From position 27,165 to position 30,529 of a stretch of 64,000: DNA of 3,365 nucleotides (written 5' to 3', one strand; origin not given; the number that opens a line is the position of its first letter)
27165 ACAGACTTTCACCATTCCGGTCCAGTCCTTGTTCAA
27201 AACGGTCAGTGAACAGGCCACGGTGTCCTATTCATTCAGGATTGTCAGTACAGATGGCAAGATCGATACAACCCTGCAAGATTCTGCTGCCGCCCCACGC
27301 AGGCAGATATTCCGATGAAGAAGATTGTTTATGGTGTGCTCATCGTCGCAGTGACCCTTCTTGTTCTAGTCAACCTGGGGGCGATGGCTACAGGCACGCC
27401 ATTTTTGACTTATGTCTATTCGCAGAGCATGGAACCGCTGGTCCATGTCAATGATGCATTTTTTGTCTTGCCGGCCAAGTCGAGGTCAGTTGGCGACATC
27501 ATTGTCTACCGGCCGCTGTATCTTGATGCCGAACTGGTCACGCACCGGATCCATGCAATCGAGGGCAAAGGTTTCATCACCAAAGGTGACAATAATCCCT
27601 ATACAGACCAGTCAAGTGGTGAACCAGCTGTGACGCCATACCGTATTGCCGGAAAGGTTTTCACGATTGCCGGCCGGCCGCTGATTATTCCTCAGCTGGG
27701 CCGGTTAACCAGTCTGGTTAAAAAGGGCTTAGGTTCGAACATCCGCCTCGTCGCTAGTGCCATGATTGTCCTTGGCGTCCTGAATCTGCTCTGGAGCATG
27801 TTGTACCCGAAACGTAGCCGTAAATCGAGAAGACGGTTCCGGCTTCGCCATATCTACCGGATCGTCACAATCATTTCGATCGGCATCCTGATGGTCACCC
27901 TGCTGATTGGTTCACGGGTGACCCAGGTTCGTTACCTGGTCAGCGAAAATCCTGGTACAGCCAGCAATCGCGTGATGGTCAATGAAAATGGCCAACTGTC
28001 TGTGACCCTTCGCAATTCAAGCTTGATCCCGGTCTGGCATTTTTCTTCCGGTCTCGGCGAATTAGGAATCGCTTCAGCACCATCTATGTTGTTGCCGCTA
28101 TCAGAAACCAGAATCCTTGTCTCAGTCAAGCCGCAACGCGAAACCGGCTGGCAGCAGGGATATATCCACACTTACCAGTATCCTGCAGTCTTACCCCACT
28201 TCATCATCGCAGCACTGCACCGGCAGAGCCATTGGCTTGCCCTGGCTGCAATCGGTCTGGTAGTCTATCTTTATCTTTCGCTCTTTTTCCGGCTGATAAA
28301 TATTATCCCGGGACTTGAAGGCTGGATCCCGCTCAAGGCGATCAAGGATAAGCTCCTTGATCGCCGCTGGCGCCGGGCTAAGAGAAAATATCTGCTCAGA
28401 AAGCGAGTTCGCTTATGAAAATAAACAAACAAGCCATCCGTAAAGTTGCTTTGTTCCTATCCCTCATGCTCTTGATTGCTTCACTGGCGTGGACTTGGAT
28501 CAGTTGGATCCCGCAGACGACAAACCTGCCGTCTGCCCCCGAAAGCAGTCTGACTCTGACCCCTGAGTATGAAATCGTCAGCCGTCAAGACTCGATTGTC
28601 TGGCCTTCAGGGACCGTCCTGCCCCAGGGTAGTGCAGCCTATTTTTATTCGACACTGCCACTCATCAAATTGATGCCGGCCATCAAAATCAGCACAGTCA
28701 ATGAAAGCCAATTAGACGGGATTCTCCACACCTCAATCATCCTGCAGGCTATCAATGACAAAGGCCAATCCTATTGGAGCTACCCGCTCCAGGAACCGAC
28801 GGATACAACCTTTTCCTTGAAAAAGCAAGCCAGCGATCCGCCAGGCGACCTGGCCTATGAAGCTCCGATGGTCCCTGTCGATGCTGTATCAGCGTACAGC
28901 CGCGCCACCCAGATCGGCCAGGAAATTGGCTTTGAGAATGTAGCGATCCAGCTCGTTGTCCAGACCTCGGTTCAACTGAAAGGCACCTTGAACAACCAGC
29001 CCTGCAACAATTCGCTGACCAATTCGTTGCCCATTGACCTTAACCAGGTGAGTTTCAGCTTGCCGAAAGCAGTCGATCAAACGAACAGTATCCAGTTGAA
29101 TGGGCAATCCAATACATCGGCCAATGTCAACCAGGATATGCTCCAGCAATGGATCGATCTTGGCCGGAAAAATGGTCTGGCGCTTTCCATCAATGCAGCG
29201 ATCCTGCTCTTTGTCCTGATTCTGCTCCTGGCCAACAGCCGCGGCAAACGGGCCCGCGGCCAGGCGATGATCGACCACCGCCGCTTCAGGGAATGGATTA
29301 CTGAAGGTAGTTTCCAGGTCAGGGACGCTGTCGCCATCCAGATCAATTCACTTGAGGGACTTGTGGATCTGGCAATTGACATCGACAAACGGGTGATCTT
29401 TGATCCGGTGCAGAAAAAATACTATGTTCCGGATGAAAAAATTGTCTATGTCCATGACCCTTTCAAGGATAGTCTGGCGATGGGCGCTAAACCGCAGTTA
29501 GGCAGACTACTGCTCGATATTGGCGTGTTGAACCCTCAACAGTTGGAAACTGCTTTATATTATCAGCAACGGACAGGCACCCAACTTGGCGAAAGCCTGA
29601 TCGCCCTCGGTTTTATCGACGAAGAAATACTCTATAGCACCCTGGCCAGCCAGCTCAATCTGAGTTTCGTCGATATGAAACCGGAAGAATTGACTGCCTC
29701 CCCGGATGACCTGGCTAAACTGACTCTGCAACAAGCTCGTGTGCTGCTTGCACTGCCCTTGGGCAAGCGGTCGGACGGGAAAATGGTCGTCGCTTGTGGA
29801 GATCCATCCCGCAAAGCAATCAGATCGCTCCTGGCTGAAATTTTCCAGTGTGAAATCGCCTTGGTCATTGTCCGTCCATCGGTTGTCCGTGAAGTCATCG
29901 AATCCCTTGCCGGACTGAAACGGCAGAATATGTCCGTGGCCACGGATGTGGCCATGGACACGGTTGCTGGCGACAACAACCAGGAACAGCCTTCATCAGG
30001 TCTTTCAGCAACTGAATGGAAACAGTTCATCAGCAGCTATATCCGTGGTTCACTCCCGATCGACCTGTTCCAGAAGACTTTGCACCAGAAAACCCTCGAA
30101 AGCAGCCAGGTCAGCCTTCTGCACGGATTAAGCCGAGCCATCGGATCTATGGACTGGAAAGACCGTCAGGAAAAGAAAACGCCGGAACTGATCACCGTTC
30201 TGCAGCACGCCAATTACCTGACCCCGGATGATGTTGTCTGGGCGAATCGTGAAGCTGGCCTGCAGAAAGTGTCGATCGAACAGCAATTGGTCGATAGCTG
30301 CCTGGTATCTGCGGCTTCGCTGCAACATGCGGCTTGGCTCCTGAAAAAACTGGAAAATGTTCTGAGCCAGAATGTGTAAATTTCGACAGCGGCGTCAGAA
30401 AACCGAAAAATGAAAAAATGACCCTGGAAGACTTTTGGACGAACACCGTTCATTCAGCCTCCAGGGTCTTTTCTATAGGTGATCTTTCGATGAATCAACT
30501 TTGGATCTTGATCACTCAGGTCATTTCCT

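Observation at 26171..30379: TasA/SipW-like secreted-fibre operon hard-wired to a MshEN-type c-di-GMP receptor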

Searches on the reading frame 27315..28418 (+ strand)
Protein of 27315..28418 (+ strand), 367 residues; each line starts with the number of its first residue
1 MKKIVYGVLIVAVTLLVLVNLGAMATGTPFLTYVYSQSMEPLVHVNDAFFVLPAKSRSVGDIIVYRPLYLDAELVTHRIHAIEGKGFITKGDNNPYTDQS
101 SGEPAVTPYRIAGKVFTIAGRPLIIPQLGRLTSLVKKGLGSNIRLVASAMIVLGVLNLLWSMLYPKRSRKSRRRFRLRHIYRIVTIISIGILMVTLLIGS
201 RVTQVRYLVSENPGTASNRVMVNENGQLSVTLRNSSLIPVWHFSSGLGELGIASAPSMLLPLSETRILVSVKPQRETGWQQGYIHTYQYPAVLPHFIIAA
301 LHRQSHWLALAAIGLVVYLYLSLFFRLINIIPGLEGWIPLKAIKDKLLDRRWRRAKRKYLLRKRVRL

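Call 3: search_protein_families(library=pfam, proteins=[window:27315-28418:+], max_evalue=1)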
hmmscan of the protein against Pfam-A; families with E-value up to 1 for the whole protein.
window:27315-28418:+ (367 aa): 3 families
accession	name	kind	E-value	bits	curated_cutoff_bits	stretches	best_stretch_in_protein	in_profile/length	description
PF00717.28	Peptidase_S24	-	0.0056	16.8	23.3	1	30-103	36-105/116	Peptidase S24-like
PF10502.14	Peptidase_S26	-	0.16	12.4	22.9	1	13-82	9-80/168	Signal peptidase, peptidase S26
PF12725.13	DUF3810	-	0.77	9.5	28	1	129-199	14-80/311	Protein of unknown function (DUF3810)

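Call 4: search_protein_families(library=ncbifam, proteins=[window:27315-28418:+], max_evalue=1)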
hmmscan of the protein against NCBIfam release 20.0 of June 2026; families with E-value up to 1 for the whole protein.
window:27315-28418:+ (367 aa): 6 families
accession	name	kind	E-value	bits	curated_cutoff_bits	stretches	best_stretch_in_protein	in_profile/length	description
TIGR02228.1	sigpep_I_arch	equivalog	2e-18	66.8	51.85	1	2-100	4-107/158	signal peptidase I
NF046067.1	SigPepSipWBacil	equivalog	3.2e-07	30.1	190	1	3-154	6-159/189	signal peptidase I SipW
TIGR02754.1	sod_Ni_protease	equivalog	0.0014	19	63.25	1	34-114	3-87/90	nickel-type superoxide dismutase maturation protease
TIGR02227.1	sigpep_I_bact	equivalog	0.0017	18.2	47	1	16-107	7-102/162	signal peptidase I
NF033801.3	NprX_fam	subfamily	0.067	13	33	1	1-20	1-20/42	NprX family peptide pheromone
NF033800.1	quorum_NprX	equivalog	0.2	11.4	75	1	1-17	1-17/43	quorum-signaling peptide NprX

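Call 36: search_solved_structures(query=window:27315-28418:+, max_evalue=1, show_alignments=1)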
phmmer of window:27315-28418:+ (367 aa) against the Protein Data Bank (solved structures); distinct sequences matched with E-value up to 1: 3.
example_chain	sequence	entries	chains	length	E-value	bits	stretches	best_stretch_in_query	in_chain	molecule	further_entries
7p2p_A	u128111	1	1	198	0.00043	22.7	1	9-100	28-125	Signal peptidase complex catalytic subunit SEC11A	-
7p2q_A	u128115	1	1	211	0.00074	21.9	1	8-100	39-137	Signal peptidase complex catalytic subunit SEC11C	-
9rjb_A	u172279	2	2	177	0.00083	21.8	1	9-100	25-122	Signal peptidase complex catalytic subunit SEC11A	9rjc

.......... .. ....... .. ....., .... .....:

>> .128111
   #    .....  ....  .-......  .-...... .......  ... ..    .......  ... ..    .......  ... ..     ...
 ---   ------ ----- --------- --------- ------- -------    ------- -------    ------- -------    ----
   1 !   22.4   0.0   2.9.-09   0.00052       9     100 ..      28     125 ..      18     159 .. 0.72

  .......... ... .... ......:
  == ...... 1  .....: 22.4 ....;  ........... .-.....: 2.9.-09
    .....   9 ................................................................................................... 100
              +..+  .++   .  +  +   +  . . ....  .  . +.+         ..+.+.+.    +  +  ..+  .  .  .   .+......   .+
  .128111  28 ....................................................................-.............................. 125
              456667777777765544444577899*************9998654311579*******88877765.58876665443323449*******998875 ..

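Call 68: list_cluster_members(proteins=[P0001, P0084, window:27315-28418:+, window:26767-27318:+])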
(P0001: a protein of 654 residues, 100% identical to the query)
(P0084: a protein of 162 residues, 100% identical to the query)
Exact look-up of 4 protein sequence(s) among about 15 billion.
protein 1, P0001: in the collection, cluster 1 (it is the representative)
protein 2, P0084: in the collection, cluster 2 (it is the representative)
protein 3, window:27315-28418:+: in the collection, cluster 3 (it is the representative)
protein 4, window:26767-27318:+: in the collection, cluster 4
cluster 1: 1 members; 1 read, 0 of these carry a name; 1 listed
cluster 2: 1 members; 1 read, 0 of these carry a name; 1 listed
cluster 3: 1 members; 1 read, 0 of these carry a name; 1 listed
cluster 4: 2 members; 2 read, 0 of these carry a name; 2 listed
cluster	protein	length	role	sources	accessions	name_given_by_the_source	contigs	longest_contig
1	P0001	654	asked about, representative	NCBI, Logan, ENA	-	-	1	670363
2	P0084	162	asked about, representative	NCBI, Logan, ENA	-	-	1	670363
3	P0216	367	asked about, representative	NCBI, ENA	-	-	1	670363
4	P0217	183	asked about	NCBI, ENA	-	-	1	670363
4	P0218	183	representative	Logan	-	-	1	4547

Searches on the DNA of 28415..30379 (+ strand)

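Call 57: search_rna_families(sources=[L001, L002, L003, L004, L005, L006, L007, L008, L009, L010], threshold=gathering)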
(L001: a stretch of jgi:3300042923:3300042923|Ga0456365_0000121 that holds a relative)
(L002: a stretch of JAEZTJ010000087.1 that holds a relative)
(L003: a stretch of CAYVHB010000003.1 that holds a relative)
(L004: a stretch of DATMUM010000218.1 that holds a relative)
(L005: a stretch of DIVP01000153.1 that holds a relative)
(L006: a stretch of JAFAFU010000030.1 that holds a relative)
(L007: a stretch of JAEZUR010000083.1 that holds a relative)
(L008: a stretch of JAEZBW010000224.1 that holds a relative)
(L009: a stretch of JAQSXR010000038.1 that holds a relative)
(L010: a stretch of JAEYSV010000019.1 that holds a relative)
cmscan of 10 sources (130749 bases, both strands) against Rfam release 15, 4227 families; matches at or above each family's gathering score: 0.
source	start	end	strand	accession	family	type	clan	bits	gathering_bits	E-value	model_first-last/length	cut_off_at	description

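Call 58: search_rna_families(sources=[L011, L012, L013, L014, L015, L016, L017, L018, L019, L020], threshold=gathering)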
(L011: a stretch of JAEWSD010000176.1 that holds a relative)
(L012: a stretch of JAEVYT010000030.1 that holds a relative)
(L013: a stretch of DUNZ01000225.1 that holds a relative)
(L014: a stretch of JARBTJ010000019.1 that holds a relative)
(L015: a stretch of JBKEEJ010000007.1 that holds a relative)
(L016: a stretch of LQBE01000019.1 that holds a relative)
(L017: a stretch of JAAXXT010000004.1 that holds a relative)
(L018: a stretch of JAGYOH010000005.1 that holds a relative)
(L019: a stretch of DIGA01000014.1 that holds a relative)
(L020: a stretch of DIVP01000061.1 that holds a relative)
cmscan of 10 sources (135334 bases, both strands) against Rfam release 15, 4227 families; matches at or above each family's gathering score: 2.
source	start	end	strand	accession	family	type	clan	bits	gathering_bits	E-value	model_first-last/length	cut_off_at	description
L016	14998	15068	+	RF00005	tRNA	Gene; tRNA;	CL00001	69.9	29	6.9e-13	1-71/71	no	tRNA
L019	1806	1904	+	RF01051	c-di-GMP-I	Cis-reg; riboswitch;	CL00126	55.5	35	8.2e-08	1-87/87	no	c-di-GMP-I riboswitch aptamer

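Call 59: search_rna_families(sources=[L021, L022, L023, L024, L025, L026, L027, L028, L029, L030], threshold=gathering)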
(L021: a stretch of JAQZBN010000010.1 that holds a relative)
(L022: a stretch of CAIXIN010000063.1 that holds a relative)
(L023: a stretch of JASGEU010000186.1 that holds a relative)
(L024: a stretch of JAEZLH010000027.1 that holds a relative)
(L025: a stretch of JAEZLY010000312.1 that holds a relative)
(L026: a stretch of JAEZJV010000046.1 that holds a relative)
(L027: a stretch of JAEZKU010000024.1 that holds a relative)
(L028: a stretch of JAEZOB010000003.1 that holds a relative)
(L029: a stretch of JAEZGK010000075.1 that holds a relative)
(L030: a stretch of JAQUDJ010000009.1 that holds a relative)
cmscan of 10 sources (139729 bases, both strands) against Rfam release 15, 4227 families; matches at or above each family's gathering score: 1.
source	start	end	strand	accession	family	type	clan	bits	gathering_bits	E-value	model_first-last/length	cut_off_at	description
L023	15700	15785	-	RF00005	tRNA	Gene; tRNA;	CL00001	52.5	29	4.5e-08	1-71/71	no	tRNA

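Call 63: search_rna_families(source=L030, start=4300, end=4750, threshold=evalue, max_evalue=1, show_alignments=1)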
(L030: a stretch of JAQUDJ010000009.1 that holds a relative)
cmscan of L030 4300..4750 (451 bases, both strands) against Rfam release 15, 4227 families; matches with E-value up to 1: 5.
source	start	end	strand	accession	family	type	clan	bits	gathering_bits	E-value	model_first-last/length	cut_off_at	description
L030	4515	4599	+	RF01786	c-di-GMP-II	Cis-reg; riboswitch;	CL00127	47.2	53.5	2.3e-09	1-84/84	no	Cyclic di-GMP-II riboswitch aptamer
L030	4392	4436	-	RF02907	patAB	Cis-reg; leader;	-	21.7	92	0.42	1-57/57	no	patAB leader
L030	4361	4471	+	RF04128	MIR8562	Gene; miRNA;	-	20.3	211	0.16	44-199/242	no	MIR8562 microRNA precursor family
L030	4364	4463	-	RF04128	MIR8562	Gene; miRNA;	-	20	211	0.19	66-177/242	no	MIR8562 microRNA precursor family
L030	4604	4630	-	RF03528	mir-1264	Gene; miRNA;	-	18.5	79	0.47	18-44/67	no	mir-1264 microRNA precursor family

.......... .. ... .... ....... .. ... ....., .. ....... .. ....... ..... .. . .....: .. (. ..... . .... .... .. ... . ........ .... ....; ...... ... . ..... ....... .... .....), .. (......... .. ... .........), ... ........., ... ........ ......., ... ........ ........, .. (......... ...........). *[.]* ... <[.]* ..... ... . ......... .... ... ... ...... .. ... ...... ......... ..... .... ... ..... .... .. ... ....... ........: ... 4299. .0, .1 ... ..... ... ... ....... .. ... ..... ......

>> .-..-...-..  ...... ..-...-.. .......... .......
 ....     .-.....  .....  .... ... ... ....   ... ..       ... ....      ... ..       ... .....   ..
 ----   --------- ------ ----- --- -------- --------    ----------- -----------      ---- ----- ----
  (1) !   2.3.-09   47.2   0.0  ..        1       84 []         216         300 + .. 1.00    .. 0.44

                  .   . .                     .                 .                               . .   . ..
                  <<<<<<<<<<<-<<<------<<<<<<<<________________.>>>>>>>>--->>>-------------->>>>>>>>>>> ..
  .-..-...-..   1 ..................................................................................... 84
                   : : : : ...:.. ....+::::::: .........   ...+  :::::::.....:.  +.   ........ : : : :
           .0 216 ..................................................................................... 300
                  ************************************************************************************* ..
